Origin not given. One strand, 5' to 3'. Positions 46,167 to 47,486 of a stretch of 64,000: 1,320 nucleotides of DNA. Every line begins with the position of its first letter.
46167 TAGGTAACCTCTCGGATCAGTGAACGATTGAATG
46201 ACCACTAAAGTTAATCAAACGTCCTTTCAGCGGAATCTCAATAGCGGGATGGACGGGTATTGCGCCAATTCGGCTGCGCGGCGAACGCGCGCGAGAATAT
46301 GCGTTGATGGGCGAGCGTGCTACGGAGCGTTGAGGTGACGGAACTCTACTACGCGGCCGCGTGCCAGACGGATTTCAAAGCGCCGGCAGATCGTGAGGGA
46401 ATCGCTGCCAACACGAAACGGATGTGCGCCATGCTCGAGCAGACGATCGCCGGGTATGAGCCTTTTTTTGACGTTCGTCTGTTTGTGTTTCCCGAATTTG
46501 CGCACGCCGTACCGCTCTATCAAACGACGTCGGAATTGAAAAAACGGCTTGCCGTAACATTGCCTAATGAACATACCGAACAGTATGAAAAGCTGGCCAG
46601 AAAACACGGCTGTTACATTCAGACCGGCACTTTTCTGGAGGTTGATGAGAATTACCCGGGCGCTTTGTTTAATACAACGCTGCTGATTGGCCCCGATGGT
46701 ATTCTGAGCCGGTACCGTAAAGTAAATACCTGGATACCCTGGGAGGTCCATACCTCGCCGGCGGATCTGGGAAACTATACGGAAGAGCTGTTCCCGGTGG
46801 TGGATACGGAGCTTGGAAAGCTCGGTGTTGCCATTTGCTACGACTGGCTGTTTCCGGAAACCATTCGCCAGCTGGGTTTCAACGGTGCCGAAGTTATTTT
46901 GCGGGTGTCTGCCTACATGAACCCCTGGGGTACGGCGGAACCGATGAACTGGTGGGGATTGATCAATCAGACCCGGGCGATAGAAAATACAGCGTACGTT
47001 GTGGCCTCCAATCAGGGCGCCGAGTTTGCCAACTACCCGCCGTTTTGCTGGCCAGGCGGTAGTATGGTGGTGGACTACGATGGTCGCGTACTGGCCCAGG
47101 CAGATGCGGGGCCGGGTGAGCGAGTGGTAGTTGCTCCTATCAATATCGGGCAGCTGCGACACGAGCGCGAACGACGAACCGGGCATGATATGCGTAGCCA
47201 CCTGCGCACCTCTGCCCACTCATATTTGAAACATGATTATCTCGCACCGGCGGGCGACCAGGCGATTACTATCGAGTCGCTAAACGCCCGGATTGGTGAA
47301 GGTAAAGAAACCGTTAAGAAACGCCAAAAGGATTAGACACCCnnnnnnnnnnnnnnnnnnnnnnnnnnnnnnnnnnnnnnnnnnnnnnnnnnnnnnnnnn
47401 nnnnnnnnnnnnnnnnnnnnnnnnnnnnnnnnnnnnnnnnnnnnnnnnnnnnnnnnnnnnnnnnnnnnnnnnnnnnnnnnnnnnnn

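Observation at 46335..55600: Uncharacterised envelope gene cluster: CN-hydrolase + TPR/FG-GAP/UnbV giant lipoprotein + membrane pentaheme cytochrome-TPR fusion + CRTAC1-like protein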

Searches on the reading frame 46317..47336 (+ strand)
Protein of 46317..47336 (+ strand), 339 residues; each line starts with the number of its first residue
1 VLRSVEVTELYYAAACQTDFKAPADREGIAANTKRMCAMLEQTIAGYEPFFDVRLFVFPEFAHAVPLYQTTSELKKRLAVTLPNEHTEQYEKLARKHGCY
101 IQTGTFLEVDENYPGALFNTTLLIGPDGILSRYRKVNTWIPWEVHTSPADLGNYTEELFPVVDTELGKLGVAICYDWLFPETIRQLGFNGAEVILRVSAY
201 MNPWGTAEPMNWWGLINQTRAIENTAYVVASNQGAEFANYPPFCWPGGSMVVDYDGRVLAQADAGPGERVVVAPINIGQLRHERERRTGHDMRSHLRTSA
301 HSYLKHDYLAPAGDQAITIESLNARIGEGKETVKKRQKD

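Call 3: search_protein_families(library=pfam, proteins=[window:46317-47336:+], max_evalue=0.01)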
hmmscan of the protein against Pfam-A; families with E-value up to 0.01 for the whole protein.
window:46317-47336:+ (339 aa): 1 family
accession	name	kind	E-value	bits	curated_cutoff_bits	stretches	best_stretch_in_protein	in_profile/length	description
PF00795.27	CN_hydrolase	-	9.7e-38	130.4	23.2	1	13-281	2-252/256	Carbon-nitrogen hydrolase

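Call 6: search_protein_families(library=ncbifam, proteins=[window:46317-47336:+], max_evalue=0.01)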
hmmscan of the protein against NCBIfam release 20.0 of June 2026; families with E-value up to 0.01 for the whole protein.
window:46317-47336:+ (339 aa): 11 families
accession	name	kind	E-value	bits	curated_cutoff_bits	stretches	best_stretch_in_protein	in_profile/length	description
NF009803.0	PRK13287.1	equivalog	1.9e-30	105.8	406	1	13-276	16-258/333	formamidase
NF040852.1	nitrile_Arch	equivalog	1.4e-22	80.1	500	1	53-284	34-244/262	nitrilase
TIGR03381.1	agmatine_aguB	equivalog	2.8e-20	72.8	410.25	1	78-286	58-264/279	N-carbamoylputrescine amidase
NF009802.0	PRK13286.1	equivalog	1.1e-19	70.6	427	1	24-288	26-271/345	aliphatic amidase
NF033621.1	de_GSH_amidase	exception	1.3e-18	67.3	355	1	52-285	31-245/260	deaminated glutathione amidase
NF043013.1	DeGluthAmidYersProt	equivalog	2.7e-18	66.1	500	1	32-282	16-260/278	deaminated glutathione amidase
TIGR00546.1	lnt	equivalog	1.4e-13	50.8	132.9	1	23-234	174-384/395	apolipoprotein N-acyltransferase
NF007757.0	PRK10438.1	equivalog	1.2e-08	34.5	249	1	166-286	133-243/256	amidohydrolase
NF002730.0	PRK02628.1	equivalog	6.7e-06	24.5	473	1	156-305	160-306/677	NAD(+) synthase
NF010588.0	PRK13981.1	equivalog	2.9e-05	22.7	479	1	30-265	20-235/546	NAD+ synthase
TIGR04048.1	nitrile_sll0784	equivalog_domain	8.1e-05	21.7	502.6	1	42-180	43-165/301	Nit6803 family nitrilase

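Call 48: search_solved_structures(query=window:46317-47333:+, max_evalue=0.00001)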
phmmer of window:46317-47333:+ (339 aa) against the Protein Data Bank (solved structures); distinct sequences matched with E-value up to 0.00001: 33.
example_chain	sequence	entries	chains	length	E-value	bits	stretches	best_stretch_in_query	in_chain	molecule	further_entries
1ems_A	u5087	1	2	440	3.2e-21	79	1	78-264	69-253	NIT-FRAGILE HISTIDINE TRIAD FUSION PROTEIN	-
5g3o_A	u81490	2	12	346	5.7e-21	78.2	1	29-271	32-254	FORMAMIDASE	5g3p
2dyu_A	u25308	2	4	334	9.8e-20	74.1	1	11-270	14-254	Formamidase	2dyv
1j31_A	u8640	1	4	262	5.5e-19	71.7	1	54-284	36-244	Hypothetical protein PH0642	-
3ivz_A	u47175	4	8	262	1.7e-18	70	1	54-285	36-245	Nitrilase | Beta ureidopropionase (Beta-alanine synthase)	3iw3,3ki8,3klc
2e2k_A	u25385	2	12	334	2.4e-18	69.6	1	11-270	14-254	Formamidase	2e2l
1f89_A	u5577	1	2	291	3.1e-18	69.2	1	31-276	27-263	32.5 KDA PROTEIN YLR351C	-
7ovg_A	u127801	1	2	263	9.9e-18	67.5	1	54-284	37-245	CN hydrolase domain-containing protein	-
6ypa_A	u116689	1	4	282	1.2e-17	67.2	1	54-284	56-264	CN hydrolase domain-containing protein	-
2w1v_A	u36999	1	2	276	5e-16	61.9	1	79-285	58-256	NITRILASE HOMOLOG 2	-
2uxy_A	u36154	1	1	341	1e-15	60.9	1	49-298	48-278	ALIPHATIC AMIDASE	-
2plq_A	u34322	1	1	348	2.2e-14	56.5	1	31-288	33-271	Aliphatic amidase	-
4lf0_A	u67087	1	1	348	4.8e-14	55.4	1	31-288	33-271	Aliphatic amidase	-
4gyl_A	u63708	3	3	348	6.4e-14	55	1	31-288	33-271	Aliphatic amidase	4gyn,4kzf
7elf_A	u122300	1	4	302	7.1e-11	45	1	112-277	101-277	KLLA0E15247p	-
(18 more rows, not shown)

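Call 60: find_homologous_proteins(query=window:46317-47333:+, max_evalue=1e-20)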
Query window:46317-47333:+ (339 aa): 5986 proteins with E <= 1e-20 among 7828 candidates; the best 120 are listed.
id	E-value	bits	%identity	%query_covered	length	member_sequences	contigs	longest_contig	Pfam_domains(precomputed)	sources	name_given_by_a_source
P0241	3.0e-206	702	89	98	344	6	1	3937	PF00795.28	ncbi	-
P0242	1.3e-194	664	83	98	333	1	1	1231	PF00795.28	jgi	-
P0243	3.4e-194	663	83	98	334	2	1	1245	PF00795.28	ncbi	-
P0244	1.0e-193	661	83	98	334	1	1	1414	PF00795.28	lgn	-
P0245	3.9e-193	659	82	98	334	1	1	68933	PF00795.28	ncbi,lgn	ncbi:MAG: nitrilase-related carbon-nitrogen hydrolase [Gammaproteobacteria bacterium]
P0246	3.1e-191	653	82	98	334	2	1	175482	PF00795.28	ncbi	ncbi:MAG: nitrilase-related carbon-nitrogen hydrolase [Pseudomonadota bacterium]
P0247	3.7e-190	649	82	98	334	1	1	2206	PF00795.28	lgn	-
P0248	3.6e-179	613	77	96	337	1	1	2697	PF00795.28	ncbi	-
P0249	5.1e-177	606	75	96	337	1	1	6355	PF00795.28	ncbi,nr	ncbi:MAG: nitrilase [Gammaproteobacteria bacterium]|nr:nitrilase [Gammaproteobacteria bacterium]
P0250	5.6e-176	603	76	96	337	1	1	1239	PF00795.28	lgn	-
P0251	5.6e-176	603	74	98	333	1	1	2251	PF00795.28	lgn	-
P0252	6.6e-170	583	75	96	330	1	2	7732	PF00795.28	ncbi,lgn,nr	ncbi:MAG: nitrilase [Gammaproteobacteria bacterium]|nr:nitrilase [Gammaproteobacteria bacterium] NND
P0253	2.5e-169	581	74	97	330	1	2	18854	PF00795.28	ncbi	-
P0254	8.9e-168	576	74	96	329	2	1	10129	PF00795.28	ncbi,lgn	ncbi:MAG: nitrilase-related carbon-nitrogen hydrolase [Pseudomonadota bacterium]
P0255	6.2e-167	573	72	97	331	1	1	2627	PF00795.28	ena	-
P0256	8.1e-167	573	71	96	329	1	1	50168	PF00795.28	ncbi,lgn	ncbi:MAG: nitrilase-related carbon-nitrogen hydrolase [Pseudomonadota bacterium]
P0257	2.5e-166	571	74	95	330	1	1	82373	PF00795.28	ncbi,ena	-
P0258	2.5e-166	571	72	97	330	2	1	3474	PF00795.28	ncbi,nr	ncbi:MAG: nitrilase [Gammaproteobacteria bacterium]|nr:nitrilase [Gammaproteobacteria bacterium]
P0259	3.3e-166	571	72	96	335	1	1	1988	PF00795.28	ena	-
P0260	3.9e-166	570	73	97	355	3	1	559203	PF00795.28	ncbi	-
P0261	2.2e-165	568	73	95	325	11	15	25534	PF00795.28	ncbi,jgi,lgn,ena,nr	ncbi:MAG TPA: nitrilase-related carbon-nitrogen hydrolase [Gammaproteobacteria bacterium]|nr:nitrila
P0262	3.8e-165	567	68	98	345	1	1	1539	PF00795.28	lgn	-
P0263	5.3e-165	567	71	96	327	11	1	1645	PF00795.28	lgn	-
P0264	2.3e-164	565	73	96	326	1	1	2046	PF00795.28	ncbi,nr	ncbi:MAG: nitrilase, partial [Gammaproteobacteria bacterium]|nr:nitrilase [Gammaproteobacteria bacte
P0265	7.2e-164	563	72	96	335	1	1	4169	PF00795.28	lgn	-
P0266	1.0e-163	562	70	96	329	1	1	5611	PF00795.28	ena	-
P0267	1.9e-163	562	72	95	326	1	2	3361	PF00795.28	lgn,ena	-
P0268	2.1e-163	561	72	97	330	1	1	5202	PF00795.28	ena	-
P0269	2.7e-163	561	69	98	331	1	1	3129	PF00795.28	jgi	jgi:predicted amidohydrolase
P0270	2.9e-163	561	71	96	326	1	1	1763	PF00795.28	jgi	jgi:formamidase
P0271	3.2e-163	561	70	96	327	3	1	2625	PF00795.28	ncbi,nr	ncbi:MAG: nitrilase [Gammaproteobacteria bacterium]|nr:nitrilase [Gammaproteobacteria bacterium]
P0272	4.7e-163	560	72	95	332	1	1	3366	PF00795.28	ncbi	-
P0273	6.8e-163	560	71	97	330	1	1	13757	PF00795.28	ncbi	-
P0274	1.2e-162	559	72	96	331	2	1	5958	PF00795.28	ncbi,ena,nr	ncbi:MAG: nitrilase [Gammaproteobacteria bacterium]|nr:nitrilase [Gammaproteobacteria bacterium]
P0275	1.4e-162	559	70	97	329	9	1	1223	PF00795.28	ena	-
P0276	1.5e-162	559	72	96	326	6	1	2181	PF00795.28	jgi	-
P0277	2.3e-162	558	72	95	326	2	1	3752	PF00795.28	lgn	-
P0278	6.6e-162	556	71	95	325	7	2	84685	PF00795.28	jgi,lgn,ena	-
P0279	8.2e-162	556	71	98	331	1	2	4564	PF00795.28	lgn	-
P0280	9.2e-162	556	72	95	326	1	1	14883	PF00795.28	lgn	-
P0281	1.9e-161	555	69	98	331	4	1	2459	PF00795.28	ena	-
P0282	1.9e-161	555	71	94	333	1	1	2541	PF00795.28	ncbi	-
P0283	7.3e-161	553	71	96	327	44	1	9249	PF00795.28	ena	-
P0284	7.5e-161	553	68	97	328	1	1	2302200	PF00795.28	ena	-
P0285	1.1e-160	552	70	96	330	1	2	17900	PF00795.28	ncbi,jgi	jgi:predicted amidohydrolase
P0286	1.4e-160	552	70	95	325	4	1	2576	PF00795.28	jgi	-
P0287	1.6e-160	552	69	96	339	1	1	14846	PF00795.28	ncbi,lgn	ncbi:MAG: nitrilase-related carbon-nitrogen hydrolase [Pseudomonadota bacterium]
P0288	1.9e-160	552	71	96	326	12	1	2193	PF00795.28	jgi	-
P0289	2.1e-160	552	69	97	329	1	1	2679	PF00795.28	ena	-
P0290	2.2e-160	551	70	96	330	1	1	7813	PF00795.28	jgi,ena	-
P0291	2.3e-160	551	70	95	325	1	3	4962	PF00795.28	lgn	-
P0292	3.2e-160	551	68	98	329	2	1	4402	PF00795.28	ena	-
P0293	3.6e-160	551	70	96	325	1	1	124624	PF00795.28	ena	-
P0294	4.3e-160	551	68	98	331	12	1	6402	PF00795.28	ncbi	-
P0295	5.2e-160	550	71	95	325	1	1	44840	PF00795.28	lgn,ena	-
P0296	5.7e-160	550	68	97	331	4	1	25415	PF00795.28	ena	-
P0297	6.0e-160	550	71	96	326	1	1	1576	PF00795.28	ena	-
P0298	6.5e-160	550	70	95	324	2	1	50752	PF00795.28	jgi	-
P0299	8.9e-160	549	70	95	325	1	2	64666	PF00795.28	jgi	jgi:formamidase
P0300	1.1e-159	549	68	96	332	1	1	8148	PF00795.28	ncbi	ncbi:MAG: nitrilase-related carbon-nitrogen hydrolase [Gammaproteobacteria bacterium]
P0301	1.2e-159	549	69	95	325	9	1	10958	PF00795.28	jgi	jgi:predicted amidohydrolase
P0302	1.2e-159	549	71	95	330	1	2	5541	PF00795.28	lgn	-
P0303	1.3e-159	549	70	97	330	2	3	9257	PF00795.28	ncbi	ncbi:MAG: nitrilase-related carbon-nitrogen hydrolase [Gammaproteobacteria bacterium]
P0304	1.4e-159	549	69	97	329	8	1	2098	PF00795.28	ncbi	-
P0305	1.6e-159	549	69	98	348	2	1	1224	PF00795.28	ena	-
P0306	1.7e-159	549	68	96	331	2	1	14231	PF00795.28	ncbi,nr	ncbi:MAG: nitrilase-related carbon-nitrogen hydrolase [Wenzhouxiangellaceae bacterium]|nr:nitrilase-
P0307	2.3e-159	548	70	96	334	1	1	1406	PF00795.28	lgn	-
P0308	2.6e-159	548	70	97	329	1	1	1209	PF00795.28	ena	-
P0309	2.9e-159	548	70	96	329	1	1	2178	PF00795.28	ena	-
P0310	2.9e-159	548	69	96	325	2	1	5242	PF00795.28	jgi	jgi:predicted amidohydrolase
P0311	3.4e-159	548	69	96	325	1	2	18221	PF00795.28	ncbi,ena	-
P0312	4.0e-159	547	68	96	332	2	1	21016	PF00795.28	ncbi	-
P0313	5.0e-159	547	71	94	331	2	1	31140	PF00795.28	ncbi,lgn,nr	ncbi:MAG: nitrilase [Gammaproteobacteria bacterium]|nr:nitrilase [Gammaproteobacteria bacterium]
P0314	5.6e-159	547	70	95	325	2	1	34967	PF00795.28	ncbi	-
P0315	6.6e-159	547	69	98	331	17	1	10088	PF00795.28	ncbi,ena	-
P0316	6.7e-159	547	71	95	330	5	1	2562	PF00795.28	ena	-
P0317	7.2e-159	546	69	96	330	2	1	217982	PF00795.28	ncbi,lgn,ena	-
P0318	7.3e-159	546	68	96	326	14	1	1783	PF00795.28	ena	-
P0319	8.2e-159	546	70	96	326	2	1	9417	PF00795.28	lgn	-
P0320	8.5e-159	546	69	96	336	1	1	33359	PF00795.28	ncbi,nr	ncbi:MAG: nitrilase [bacterium]|nr:nitrilase [bacterium]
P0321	9.5e-159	546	68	97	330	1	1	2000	PF00795.28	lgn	-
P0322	9.6e-159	546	69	96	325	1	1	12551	PF00795.28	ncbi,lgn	-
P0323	1.2e-158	546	69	97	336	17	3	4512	PF00795.28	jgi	-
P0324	1.2e-158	546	71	95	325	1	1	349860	PF00795.28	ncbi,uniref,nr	ncbi:nitrilase-related carbon-nitrogen hydrolase [Pseudomarimonas salicorniae]|uniref:CN hydrolase d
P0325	1.2e-158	546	68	95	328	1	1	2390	PF00795.28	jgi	jgi:predicted amidohydrolase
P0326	1.5e-158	545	70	95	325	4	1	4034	PF00795.28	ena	-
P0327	1.5e-158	545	68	97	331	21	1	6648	PF00795.28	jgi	jgi:predicted amidohydrolase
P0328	1.5e-158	545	67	98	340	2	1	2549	PF00795.28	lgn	-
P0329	1.6e-158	545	70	96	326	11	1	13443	PF00795.28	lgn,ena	-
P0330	2.0e-158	545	69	96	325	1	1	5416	PF00795.28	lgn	-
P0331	2.0e-158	545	68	98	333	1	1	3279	PF00795.28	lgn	-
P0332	2.2e-158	545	68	96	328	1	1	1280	PF00795.28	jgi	-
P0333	2.2e-158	545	68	96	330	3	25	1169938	PF00795.28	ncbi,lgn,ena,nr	ncbi:MAG: nitrilase [Chromatiaceae bacterium]|nr:nitrilase [Chromatiaceae bacterium] MCP5314375.1 ni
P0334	2.4e-158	545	68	96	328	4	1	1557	PF00795.28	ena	-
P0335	3.1e-158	544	71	95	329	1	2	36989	PF00795.28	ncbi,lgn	-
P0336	3.2e-158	544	70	96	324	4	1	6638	PF00795.28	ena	-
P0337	3.6e-158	544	68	97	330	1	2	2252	PF00795.28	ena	-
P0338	3.9e-158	544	69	95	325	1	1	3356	PF00795.28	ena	-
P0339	4.7e-158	544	68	96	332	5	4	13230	PF00795.28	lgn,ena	-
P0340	5.1e-158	544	70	96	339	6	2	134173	PF00795.28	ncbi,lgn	-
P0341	5.4e-158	544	68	96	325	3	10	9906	PF00795.28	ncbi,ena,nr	ncbi:MAG: hypothetical protein KDJ14_02175 [Xanthomonadales bacterium]|nr:hypothetical protein [Xant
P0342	6.5e-158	543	68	97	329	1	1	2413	PF00795.28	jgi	-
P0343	8.7e-158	543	68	97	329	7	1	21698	PF00795.28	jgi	jgi:predicted amidohydrolase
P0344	1.0e-157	543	70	94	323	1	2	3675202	PF00795.28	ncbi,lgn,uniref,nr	ncbi:nitrilase-related carbon-nitrogen hydrolase [Wenzhouxiangella marina]|uniref:Putative amidohydr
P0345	1.1e-157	543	69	95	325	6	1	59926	PF00795.28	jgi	-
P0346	1.2e-157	543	69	96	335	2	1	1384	PF00795.28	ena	-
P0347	1.3e-157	542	68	96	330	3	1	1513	PF00795.28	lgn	-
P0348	1.3e-157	542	68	96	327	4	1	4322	PF00795.28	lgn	-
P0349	1.6e-157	542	68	96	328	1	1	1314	PF00795.28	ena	-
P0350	1.7e-157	542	70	96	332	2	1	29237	PF00795.28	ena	-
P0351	1.8e-157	542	67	97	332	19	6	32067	PF00795.28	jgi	jgi:predicted amidohydrolase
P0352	1.9e-157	542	70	95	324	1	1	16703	PF00795.28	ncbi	ncbi:MAG: nitrilase-related carbon-nitrogen hydrolase [Pseudomonadota bacterium]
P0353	1.9e-157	542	71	95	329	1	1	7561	PF00795.28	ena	-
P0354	2.0e-157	542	69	97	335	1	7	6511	PF00795.28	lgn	-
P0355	2.4e-157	541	68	97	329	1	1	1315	PF00795.28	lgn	-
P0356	2.9e-157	541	68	96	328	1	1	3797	PF00795.28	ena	-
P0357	3.2e-157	541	69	96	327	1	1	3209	PF00795.28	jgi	jgi:predicted amidohydrolase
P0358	3.5e-157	541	70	95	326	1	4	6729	PF00795.28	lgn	-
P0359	3.7e-157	541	70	95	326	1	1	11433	PF00795.28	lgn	-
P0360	4.1e-157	541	70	96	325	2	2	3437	PF00795.28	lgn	-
